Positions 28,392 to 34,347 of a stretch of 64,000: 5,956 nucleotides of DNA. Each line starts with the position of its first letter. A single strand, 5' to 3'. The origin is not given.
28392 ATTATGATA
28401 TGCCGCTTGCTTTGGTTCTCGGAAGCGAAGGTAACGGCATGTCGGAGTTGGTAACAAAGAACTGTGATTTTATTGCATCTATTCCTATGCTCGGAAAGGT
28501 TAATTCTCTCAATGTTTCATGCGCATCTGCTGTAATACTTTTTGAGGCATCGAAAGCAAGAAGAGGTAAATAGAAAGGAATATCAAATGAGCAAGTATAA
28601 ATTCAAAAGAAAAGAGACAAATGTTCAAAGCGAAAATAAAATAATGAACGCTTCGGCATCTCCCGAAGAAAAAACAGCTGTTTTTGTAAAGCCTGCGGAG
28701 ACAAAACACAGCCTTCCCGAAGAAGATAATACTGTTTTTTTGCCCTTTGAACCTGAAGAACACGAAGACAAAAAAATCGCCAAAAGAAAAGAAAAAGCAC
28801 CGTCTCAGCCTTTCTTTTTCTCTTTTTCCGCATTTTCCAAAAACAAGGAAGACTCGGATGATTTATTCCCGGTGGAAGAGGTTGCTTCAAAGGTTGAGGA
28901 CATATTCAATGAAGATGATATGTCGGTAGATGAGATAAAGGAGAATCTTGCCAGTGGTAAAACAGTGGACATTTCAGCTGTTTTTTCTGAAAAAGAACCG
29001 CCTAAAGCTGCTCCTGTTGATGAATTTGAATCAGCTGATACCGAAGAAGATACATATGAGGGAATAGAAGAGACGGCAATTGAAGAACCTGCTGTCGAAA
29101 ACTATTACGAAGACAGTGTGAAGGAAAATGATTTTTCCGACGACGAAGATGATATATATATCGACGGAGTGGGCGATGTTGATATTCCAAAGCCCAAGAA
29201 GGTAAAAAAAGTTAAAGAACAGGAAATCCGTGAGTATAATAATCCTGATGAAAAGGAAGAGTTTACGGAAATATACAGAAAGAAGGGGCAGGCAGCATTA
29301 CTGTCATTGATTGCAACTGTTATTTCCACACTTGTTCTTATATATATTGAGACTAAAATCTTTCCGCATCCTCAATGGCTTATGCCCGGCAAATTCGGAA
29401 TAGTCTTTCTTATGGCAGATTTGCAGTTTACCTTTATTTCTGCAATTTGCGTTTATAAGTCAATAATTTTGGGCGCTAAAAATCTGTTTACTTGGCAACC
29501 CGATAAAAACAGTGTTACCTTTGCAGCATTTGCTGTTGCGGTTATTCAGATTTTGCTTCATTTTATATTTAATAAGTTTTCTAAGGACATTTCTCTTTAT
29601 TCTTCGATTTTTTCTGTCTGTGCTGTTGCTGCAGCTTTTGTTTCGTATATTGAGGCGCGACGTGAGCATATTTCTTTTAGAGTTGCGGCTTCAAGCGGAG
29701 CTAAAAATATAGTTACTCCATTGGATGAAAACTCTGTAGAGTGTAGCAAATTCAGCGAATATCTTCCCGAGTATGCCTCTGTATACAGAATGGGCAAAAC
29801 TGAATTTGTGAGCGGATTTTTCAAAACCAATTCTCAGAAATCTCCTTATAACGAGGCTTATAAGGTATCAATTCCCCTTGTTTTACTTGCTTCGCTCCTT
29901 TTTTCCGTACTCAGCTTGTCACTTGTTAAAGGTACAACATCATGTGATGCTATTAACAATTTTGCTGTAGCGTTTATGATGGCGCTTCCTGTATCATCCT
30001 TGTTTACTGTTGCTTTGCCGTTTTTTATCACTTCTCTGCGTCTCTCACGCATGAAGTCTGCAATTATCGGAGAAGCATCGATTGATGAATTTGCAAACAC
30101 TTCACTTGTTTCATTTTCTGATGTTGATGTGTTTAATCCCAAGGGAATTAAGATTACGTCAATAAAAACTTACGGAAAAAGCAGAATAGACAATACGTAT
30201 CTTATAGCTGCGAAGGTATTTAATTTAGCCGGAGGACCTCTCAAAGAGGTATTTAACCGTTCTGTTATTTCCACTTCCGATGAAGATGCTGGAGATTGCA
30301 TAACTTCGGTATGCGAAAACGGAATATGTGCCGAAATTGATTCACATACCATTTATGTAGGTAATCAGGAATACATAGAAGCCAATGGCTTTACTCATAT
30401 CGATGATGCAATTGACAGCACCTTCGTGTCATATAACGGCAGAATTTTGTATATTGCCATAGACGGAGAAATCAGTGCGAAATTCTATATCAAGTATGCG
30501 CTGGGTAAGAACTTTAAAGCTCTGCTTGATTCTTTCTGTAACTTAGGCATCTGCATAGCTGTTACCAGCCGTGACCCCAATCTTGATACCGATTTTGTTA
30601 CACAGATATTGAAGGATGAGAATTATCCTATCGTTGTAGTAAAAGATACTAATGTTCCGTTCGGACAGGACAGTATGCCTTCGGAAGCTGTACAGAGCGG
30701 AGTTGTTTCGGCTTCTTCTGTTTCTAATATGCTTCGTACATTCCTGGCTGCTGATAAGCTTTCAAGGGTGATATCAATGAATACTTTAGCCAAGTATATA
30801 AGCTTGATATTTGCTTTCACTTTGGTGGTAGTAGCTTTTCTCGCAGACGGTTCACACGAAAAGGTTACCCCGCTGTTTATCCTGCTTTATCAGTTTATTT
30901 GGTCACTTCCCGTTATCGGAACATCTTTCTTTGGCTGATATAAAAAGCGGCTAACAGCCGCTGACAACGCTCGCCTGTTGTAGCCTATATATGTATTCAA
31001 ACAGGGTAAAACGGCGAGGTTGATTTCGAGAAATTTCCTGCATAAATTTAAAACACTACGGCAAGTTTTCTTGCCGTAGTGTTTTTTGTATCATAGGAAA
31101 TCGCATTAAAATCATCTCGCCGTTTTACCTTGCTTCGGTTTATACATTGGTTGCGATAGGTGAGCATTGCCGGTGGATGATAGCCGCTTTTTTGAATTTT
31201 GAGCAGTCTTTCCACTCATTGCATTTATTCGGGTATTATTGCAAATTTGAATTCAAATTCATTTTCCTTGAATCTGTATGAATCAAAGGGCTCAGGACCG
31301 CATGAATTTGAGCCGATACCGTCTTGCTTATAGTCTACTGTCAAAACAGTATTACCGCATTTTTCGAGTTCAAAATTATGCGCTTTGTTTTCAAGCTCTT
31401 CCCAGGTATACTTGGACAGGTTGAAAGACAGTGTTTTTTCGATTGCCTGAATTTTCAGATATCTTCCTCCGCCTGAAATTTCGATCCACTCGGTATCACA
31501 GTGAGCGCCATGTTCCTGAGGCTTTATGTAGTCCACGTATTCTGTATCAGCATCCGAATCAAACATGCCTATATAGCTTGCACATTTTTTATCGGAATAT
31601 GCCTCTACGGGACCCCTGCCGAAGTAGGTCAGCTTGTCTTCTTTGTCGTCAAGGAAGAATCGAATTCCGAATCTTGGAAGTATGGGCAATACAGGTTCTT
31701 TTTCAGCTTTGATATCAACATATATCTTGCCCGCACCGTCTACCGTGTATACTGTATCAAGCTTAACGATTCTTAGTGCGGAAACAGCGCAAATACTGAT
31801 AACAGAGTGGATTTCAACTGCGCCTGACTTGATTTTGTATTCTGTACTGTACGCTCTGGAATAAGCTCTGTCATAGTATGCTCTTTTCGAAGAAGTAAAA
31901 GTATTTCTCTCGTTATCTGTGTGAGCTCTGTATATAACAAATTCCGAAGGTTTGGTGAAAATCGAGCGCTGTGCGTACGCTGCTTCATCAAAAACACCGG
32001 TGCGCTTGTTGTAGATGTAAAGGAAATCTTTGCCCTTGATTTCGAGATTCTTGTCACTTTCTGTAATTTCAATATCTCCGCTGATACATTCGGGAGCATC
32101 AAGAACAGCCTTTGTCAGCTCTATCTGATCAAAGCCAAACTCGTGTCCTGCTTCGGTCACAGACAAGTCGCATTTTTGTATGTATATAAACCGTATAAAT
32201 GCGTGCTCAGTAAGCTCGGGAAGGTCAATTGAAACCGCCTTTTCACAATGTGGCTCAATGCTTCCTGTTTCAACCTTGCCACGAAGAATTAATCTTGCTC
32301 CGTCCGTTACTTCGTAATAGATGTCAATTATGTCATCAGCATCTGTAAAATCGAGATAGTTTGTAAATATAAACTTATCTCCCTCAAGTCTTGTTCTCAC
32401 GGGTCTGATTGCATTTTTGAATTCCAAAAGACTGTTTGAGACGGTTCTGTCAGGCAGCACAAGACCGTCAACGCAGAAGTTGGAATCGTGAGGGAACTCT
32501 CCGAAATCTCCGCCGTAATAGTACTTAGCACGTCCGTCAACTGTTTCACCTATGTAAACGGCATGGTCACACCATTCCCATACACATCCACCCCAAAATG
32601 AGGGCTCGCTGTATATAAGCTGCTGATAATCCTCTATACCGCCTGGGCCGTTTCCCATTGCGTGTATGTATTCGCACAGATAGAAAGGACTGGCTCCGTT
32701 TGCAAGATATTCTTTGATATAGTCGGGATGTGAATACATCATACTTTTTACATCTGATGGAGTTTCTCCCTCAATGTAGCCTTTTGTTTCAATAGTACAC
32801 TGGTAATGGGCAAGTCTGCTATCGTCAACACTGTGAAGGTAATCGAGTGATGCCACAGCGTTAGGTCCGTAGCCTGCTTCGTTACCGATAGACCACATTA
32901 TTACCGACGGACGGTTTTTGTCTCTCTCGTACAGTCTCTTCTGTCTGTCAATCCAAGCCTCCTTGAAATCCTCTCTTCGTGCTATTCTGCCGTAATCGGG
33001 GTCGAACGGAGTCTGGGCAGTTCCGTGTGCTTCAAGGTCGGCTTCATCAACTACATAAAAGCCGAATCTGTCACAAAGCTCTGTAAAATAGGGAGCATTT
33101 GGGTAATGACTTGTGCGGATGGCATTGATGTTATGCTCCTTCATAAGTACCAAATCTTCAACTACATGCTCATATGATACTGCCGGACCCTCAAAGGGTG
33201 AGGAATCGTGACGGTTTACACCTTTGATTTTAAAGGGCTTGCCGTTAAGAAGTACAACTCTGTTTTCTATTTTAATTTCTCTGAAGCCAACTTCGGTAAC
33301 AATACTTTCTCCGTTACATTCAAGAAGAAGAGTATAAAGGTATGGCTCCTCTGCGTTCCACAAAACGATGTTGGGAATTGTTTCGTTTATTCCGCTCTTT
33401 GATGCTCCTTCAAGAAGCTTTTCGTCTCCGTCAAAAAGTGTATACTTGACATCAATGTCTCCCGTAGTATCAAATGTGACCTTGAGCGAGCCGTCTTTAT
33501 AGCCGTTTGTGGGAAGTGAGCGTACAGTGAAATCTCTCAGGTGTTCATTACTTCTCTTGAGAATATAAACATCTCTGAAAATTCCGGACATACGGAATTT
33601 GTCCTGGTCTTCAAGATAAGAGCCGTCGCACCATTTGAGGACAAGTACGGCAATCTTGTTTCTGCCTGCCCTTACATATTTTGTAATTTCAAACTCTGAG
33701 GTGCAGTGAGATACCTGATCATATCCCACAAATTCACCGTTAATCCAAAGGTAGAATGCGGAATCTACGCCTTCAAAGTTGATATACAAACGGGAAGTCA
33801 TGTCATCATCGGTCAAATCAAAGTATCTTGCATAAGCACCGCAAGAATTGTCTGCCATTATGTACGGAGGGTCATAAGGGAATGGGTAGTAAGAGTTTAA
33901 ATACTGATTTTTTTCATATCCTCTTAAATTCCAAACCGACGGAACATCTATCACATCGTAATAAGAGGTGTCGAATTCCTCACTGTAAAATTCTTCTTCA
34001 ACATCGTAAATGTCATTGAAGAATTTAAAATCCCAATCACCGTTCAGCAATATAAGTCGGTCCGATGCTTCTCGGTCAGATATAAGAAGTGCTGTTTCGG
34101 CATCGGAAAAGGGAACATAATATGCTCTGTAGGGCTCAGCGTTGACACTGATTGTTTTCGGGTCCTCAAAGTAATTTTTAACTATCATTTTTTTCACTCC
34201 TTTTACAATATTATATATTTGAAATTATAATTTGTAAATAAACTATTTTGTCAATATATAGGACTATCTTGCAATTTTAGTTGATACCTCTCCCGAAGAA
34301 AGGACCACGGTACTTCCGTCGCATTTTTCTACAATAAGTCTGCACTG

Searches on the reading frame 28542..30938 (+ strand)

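Call 61: search_protein_families(library=pfam, proteins=[window:28542-30938:+])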
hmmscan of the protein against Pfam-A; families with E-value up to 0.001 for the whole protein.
window:28542-30938:+ (798 aa): 1 family
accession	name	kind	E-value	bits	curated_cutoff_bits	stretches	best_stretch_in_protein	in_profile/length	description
PF10541.14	KASH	-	0.00069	20.3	23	0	438-482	4-49/58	Nuclear envelope localisation domain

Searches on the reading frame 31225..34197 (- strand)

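Call 61: search_protein_families(library=pfam, proteins=[window:31225-34197:-])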
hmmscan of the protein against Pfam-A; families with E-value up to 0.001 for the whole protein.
window:31225-34197:- (990 aa): 6 families
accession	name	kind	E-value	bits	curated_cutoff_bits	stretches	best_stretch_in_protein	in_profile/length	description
PF02836.23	Glyco_hydro_2_C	-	8.7e-85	284.9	21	1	308-600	1-300/302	Glycosyl hydrolases family 2, TIM barrel domain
PF02929.23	Bgal_small_N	-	3.9e-61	207.3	25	1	721-987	1-248/248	Beta galactosidase small chain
PF02837.24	Glyco_hydro_2_N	-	2.3e-40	138.7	28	1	51-214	4-167/169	Glycosyl hydrolases family 2, sugar binding domain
PF16353.11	LacZ_4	-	1.3e-10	41.8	27.3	1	611-694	3-86/87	Beta-galactosidase, domain 4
PF00703.27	Glyco_hydro_2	-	1.3e-06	29.6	23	1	219-306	2-109/109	Glycosyl hydrolases family 2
PF22666.2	Glyco_hydro_2_N2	-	3.4e-06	27.7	27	1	121-186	51-117/167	Glycosyl hydrolase 2 galactose-binding domain-like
